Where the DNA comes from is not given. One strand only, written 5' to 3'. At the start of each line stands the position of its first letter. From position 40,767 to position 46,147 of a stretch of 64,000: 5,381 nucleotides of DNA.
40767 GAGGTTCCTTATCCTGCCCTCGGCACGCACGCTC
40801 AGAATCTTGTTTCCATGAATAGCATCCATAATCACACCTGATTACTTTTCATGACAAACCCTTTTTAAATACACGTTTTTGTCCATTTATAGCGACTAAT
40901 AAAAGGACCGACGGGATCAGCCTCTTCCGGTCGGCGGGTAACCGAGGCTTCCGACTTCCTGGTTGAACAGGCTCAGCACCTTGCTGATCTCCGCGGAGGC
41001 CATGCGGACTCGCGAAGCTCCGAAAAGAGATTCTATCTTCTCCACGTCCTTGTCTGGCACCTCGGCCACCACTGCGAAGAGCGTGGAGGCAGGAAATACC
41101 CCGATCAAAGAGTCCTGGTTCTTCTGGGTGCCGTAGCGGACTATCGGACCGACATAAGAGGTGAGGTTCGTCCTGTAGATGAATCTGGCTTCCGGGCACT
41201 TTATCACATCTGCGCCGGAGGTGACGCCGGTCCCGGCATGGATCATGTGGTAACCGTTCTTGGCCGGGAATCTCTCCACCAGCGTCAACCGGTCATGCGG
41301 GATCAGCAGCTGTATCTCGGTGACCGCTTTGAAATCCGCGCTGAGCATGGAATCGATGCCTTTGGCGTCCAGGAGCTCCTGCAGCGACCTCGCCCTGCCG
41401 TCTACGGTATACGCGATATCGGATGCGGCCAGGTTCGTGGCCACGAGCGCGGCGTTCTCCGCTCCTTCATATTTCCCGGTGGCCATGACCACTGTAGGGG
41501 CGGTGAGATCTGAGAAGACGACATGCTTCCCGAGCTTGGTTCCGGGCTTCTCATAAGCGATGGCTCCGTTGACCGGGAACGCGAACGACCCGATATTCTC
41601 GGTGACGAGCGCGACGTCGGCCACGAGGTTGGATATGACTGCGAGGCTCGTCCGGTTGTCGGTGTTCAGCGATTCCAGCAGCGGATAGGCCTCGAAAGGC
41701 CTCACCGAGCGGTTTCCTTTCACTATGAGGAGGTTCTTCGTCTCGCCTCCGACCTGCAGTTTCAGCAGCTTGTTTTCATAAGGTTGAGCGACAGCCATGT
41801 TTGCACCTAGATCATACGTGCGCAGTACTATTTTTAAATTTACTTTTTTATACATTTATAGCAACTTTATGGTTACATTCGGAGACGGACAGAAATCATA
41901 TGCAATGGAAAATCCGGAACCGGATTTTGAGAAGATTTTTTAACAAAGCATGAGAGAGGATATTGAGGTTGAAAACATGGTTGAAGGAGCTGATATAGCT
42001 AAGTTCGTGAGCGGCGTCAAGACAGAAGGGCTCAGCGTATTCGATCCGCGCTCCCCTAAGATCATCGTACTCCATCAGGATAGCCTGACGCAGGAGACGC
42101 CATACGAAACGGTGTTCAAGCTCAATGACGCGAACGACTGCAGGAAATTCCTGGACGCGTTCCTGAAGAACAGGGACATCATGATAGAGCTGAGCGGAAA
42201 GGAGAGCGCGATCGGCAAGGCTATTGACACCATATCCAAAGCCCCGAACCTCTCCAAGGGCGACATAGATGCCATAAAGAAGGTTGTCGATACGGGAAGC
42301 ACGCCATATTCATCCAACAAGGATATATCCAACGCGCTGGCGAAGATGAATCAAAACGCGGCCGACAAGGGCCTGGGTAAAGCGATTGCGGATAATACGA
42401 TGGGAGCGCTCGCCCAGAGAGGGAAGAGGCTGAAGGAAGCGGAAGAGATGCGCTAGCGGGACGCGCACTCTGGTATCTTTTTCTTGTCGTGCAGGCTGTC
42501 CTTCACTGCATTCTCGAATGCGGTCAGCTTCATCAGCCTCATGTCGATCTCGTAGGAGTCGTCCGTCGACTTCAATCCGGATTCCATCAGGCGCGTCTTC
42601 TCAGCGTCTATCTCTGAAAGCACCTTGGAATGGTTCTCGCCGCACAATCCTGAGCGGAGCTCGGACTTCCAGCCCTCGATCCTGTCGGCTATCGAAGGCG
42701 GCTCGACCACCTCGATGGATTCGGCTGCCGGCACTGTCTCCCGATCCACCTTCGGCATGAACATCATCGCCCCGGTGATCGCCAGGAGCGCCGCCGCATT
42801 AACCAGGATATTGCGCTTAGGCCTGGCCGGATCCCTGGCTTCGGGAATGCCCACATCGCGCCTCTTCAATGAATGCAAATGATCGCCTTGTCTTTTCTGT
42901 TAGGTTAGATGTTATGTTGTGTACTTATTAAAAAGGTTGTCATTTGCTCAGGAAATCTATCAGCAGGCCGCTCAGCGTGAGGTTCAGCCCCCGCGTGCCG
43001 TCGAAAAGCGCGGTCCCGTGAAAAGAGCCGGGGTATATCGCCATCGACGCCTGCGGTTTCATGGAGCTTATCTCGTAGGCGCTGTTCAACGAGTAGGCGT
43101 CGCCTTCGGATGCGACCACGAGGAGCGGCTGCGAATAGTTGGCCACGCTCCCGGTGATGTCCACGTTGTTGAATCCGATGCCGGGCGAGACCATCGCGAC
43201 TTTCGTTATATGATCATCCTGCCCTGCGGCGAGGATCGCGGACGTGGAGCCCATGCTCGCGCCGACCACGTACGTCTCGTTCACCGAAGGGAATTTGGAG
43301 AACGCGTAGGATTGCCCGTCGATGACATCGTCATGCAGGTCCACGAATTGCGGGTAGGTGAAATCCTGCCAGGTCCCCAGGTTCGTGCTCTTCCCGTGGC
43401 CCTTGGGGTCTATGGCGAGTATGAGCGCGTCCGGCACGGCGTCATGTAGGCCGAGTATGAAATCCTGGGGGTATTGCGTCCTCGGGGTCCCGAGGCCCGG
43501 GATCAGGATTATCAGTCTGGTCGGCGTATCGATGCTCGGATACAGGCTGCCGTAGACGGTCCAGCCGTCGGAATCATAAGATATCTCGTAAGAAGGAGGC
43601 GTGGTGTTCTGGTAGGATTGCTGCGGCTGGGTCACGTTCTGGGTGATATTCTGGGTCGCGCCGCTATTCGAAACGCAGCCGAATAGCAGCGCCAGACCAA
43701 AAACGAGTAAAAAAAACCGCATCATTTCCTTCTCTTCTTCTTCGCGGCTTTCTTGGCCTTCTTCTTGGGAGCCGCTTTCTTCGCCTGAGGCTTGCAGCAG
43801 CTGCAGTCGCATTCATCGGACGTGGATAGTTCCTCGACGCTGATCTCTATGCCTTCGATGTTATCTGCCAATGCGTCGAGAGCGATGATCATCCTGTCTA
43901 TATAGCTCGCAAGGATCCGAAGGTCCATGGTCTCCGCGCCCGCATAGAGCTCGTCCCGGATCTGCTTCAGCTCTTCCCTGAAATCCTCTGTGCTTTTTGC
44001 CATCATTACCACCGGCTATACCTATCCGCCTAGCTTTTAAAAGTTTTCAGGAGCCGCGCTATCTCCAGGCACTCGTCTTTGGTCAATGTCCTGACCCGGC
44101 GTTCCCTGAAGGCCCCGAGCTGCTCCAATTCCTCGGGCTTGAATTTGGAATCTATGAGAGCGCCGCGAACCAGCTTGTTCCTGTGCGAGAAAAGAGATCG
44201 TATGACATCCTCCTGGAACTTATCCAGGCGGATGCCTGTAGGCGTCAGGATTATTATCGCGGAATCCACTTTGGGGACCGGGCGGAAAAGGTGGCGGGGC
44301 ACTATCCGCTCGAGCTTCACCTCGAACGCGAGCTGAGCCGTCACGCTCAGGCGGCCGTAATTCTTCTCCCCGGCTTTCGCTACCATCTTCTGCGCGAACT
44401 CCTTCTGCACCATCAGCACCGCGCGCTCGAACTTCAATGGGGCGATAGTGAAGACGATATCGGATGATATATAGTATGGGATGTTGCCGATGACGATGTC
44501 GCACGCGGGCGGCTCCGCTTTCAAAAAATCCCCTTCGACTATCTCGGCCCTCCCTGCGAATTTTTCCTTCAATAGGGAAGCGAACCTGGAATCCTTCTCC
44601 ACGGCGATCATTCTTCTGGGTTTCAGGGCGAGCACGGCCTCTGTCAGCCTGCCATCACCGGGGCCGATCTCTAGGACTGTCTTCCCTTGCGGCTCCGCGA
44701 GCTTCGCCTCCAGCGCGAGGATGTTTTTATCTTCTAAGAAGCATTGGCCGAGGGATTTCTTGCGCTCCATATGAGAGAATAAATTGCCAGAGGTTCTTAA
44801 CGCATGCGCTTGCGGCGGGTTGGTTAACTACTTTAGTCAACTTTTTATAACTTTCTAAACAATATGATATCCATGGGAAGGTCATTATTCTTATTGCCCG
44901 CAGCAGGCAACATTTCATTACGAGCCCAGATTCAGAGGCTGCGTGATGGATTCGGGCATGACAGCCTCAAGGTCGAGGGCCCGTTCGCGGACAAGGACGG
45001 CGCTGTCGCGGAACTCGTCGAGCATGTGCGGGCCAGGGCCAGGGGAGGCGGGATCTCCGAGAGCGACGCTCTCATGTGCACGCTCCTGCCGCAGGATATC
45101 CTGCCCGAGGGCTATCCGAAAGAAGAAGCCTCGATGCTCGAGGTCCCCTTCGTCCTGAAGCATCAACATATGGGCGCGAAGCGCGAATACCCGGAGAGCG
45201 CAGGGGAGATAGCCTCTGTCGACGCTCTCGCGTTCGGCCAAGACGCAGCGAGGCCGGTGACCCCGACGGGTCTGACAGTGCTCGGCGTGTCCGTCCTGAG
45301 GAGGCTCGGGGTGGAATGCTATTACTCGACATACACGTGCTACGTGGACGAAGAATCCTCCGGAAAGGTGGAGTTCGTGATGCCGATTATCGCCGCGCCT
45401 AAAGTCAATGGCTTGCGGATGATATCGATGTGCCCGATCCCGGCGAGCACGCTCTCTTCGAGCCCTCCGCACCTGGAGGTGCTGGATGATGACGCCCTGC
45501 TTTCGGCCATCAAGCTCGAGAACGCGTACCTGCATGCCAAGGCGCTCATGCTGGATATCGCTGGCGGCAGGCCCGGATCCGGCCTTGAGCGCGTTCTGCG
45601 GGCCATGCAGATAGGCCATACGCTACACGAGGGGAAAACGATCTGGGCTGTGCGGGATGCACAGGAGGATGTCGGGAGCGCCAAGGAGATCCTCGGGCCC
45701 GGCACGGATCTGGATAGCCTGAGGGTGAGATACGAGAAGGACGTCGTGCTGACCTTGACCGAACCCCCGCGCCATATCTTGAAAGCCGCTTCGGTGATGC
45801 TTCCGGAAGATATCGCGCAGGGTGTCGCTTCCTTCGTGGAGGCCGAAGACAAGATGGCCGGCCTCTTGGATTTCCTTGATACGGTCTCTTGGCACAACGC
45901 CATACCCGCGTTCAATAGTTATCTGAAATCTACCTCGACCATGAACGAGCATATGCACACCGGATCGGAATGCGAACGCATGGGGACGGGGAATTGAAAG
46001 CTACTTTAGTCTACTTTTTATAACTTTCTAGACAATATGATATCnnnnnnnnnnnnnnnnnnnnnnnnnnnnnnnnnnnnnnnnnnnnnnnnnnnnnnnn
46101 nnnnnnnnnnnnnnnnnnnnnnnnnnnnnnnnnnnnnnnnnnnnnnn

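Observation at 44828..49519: Four tandem ~375-aa paralogs of unknown function, each with its own near-identical promoter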

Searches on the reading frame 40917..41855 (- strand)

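Call 31: search_protein_families(library=pfam, proteins=[window:40917-41855:-], max_evalue=0.001)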
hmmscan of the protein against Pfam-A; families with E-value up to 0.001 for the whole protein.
window:40917-41855:- (312 aa): 0 families

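Call 57: search_protein_families(library=padloc, proteins=[window:40917-41855:-], max_evalue=0.1)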
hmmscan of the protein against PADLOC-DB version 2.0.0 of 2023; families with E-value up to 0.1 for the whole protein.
window:40917-41855:- (312 aa): 1 family
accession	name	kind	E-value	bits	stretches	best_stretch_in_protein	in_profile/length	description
PDLC03314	MTase_II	-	0.016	11.3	1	170-238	272-339/944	Type II methyltransferase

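Call 58: search_protein_families(library=phrogs, proteins=[window:40917-41855:-], max_evalue=0.1)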
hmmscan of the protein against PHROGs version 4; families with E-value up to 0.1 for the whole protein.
window:40917-41855:- (312 aa): 0 families

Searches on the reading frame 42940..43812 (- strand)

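Call 8: search_protein_families(library=pfam, proteins=[window:42940-43812:-], max_evalue=0.1)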
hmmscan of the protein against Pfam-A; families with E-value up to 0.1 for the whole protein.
window:42940-43812:- (290 aa): 4 families
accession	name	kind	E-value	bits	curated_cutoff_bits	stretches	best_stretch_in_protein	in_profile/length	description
PF12146.15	Hydrolase_4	-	7.8e-08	32.3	27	1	98-215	4-114/239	Serine aminopeptidase, S33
PF12697.13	Abhydrolase_6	-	1e-06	30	26.3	1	101-222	1-104/217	Alpha/beta hydrolase family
PF00561.26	Abhydrolase_1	-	4.1e-06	27.1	25.8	1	100-210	2-102/245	alpha/beta hydrolase fold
PF00754.31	F5_F8_type_C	-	0.01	16.4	28.2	1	51-89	42-82/127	F5/8 type C domain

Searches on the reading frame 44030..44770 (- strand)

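Call 8: search_protein_families(library=pfam, proteins=[window:44030-44770:-], max_evalue=0.1)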
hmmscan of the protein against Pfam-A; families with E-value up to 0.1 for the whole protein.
window:44030-44770:- (246 aa): 6 families
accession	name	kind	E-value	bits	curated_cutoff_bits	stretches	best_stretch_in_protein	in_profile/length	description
PF00398.26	RrnaAD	-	1.8e-46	158.8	24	1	3-241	4-261/263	Ribosomal RNA adenine dimethylase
PF13649.12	Methyltransf_25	-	0.001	20.2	27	1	32-95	1-70/97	Methyltransferase domain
PF05175.20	MTS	-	0.012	15.7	23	1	22-118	25-127/170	Methyltransferase small domain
PF01564.23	Spermine_synth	-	0.06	13.3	22.9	0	22-75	12-66/186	Spermine/spermidine synthase domain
PF13489.12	Methyltransf_23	-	0.073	13.2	27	1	22-60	18-53/164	Methyltransferase domain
PF08241.18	Methyltransf_11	-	0.1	13.7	21.2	0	33-93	1-64/95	Methyltransferase domain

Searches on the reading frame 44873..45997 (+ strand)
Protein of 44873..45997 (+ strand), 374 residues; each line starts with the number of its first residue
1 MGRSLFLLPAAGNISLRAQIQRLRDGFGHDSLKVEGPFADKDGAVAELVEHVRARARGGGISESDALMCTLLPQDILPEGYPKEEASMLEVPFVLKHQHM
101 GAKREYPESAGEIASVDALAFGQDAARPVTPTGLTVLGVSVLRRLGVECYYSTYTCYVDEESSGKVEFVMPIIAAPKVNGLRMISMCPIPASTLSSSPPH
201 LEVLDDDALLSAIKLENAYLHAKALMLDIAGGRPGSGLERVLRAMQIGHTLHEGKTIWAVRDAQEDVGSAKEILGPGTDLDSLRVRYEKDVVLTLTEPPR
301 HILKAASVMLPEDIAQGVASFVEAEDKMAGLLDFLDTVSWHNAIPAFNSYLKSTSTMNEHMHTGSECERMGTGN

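Call 8: search_protein_families(library=pfam, proteins=[window:44873-45997:+], max_evalue=0.1)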
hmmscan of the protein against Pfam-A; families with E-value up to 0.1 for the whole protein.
window:44873-45997:+ (374 aa): 0 families

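Call 9: search_protein_families(library=ncbifam, proteins=[window:44873-45997:+], max_evalue=0.1)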
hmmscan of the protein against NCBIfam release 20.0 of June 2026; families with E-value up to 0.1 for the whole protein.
window:44873-45997:+ (374 aa): 0 families

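Call 11: search_solved_structures(query=A1, max_evalue=10)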
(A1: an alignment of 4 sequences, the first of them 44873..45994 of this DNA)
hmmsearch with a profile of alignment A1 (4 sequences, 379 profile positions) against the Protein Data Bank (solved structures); distinct sequences matched with E-value up to 10: 1.
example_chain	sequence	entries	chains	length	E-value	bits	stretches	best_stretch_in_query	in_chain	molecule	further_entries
8cu9_A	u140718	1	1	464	1.4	11.1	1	166-230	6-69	Bifunctional UDP-N-acetylglucosamine diphosphorylase/glucosamine-1-phosphate N-acetyltrans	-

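Call 12: find_homologous_proteins(query=A1, max_evalue=0.001)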
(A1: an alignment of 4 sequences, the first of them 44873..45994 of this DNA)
Query A1 (4 sequences) (374 aa, profile of the alignment): 10 proteins with E <= 0.001 among 8000 candidates.
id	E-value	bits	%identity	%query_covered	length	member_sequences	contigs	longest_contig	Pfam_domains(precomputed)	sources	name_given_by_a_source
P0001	3.6e-189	647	45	100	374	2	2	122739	-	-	-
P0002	1.3e-187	642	43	98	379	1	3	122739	-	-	-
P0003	1.0e-182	625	100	100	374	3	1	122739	-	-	-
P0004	7.2e-130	452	42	98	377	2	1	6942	-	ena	-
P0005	3.3e-114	400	37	98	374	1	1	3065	-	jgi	jgi:hypothetical protein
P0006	6.5e-101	356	39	100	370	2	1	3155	-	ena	-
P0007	1.8e-91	325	38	98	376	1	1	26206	-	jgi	jgi:hypothetical protein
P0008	4.9e-72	261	43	43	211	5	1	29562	-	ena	-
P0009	3.0e-70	255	31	99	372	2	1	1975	-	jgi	jgi:hypothetical protein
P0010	1.9e-60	223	32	99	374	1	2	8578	-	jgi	jgi:hypothetical protein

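Call 13: find_encoding_contigs(protein=P0003, flank=10000, max_places=4)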
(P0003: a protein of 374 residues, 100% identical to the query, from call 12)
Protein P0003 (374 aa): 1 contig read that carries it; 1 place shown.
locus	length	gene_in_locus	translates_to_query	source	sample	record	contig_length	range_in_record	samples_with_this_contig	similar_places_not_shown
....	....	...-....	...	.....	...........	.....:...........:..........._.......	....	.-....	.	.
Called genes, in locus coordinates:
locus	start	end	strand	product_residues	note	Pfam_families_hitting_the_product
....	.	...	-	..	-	?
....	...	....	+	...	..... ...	-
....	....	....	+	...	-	?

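Call 14: find_encoding_contigs(protein=P0007, flank=10000, max_places=4)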
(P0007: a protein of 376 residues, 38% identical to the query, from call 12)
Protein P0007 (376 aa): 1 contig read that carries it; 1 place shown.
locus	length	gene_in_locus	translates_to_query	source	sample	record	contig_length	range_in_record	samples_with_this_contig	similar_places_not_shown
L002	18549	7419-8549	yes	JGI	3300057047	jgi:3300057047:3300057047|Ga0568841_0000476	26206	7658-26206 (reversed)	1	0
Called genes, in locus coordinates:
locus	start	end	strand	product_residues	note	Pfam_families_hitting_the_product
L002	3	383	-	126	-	PF01402:RHH_1 (weak)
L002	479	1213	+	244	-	PF02535:Zip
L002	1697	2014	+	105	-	-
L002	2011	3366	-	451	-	-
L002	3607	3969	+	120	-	PF26485:DUF8156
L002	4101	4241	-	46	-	-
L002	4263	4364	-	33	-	-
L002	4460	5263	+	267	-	PF01875:Memo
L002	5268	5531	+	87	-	-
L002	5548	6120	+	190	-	PF01871:AMMECR1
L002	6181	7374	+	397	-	-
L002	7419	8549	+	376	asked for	-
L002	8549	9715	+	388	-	-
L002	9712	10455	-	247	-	PF00398:RrnaAD, PF08241:Methyltransf_11 (faint), PF13649:Methyltransf_25 (weak)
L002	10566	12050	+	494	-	-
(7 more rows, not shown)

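Call 15: find_related_loci(query=A1, collection=genome_contigs, flank=10000)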
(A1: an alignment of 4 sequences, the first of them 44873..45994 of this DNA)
Query A1 (374 aa) in genome_contigs; peptide patterns used: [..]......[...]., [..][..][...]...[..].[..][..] (x = any residue, [..] = any of these).
50 stretches matched a pattern, but none encodes a relative of the query by tblastn (E <= 1e-3).
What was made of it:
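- Tried and rejected: The first pattern search of GTDB with 4 sequences missed everything (call 15).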

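Call 51: find_encoding_contigs(protein=P0008, flank=10000, max_places=4)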
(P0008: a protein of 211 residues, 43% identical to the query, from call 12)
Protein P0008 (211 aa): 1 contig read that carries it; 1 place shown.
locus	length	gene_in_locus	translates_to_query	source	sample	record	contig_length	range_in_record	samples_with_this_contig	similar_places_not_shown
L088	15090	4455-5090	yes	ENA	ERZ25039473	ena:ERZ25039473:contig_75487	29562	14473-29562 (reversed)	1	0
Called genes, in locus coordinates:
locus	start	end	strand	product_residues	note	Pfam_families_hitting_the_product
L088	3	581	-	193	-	?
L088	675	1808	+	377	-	-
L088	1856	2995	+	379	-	-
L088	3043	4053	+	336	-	-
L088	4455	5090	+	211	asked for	-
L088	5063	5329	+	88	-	-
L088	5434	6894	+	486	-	-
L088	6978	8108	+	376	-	-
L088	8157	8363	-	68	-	-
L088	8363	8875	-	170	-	PF14512:TM1586_NiRdase (faint), PF00881:Nitroreductase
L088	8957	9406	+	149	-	-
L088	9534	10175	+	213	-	PF01551:Peptidase_M23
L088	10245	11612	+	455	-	PF03704:BTAD (faint), PF01535:PPR (faint), PF13428:TPR_14 (faint), PF13432:TPR_16 (faint), PF12854:PPR_1 (faint), PF14559:TPR_19 (faint), PF13041:PPR_2 (faint)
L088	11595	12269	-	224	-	PF06966:DUF1295 (weak), PF04140:ICMT, PF04191:PEMT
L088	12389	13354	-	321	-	PF08843:AbiEii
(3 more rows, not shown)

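Call 57: search_protein_families(library=padloc, proteins=[window:44873-45997:+], max_evalue=0.1)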
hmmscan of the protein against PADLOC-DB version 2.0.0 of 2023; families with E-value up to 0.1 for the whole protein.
window:44873-45997:+ (374 aa): 0 families

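Call 58: search_protein_families(library=phrogs, proteins=[window:44873-45997:+], max_evalue=0.1)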
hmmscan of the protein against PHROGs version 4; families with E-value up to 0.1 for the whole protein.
window:44873-45997:+ (374 aa): 0 families

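Call 97: list_cluster_members(proteins=[P0004, P0012, P0013, P0029, P0034, P0057, P0069, P0080, P0084, P0088])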
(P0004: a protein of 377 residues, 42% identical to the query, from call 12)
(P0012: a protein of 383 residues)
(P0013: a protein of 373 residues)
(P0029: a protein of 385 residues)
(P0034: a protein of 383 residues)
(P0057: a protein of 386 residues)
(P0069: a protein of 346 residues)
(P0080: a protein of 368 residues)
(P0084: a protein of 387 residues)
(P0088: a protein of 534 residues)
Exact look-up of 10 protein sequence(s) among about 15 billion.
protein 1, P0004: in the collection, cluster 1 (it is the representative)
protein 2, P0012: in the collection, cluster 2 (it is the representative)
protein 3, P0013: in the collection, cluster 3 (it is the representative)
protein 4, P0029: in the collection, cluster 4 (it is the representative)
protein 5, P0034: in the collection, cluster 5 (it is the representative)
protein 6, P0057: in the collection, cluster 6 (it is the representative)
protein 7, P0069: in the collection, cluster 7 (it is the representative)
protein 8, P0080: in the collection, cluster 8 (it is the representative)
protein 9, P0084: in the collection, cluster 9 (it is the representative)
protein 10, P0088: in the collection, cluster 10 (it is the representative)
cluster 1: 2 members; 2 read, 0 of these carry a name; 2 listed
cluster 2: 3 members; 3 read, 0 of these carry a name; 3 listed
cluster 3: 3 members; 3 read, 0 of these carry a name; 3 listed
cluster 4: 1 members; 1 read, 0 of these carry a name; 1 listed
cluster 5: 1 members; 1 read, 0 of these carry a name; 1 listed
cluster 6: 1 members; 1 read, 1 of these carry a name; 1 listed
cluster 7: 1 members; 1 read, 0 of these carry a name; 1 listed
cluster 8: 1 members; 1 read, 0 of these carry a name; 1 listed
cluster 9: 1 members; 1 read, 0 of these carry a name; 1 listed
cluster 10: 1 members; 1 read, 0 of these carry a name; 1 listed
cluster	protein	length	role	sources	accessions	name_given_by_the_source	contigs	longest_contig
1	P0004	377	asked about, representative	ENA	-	-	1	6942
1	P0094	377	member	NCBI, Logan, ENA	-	-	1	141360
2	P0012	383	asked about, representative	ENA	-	-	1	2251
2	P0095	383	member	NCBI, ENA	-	-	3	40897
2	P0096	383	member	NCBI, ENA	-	-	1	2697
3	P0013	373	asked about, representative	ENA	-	-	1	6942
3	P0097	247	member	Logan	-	-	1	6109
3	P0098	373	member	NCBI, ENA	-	-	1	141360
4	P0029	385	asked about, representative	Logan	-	-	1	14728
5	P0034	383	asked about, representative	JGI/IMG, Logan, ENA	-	-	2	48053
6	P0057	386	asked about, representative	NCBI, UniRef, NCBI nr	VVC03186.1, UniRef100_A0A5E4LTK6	Uncharacterised protein [Candidatus Bilamarchaeum dharawalense] | Uncharacterized protein n=1 Tax=Candidatus Bilamarchaeum dharawalense TaxID=2885759 ...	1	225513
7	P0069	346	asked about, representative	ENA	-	-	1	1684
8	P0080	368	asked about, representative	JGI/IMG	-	-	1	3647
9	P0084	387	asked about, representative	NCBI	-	-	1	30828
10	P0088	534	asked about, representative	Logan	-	-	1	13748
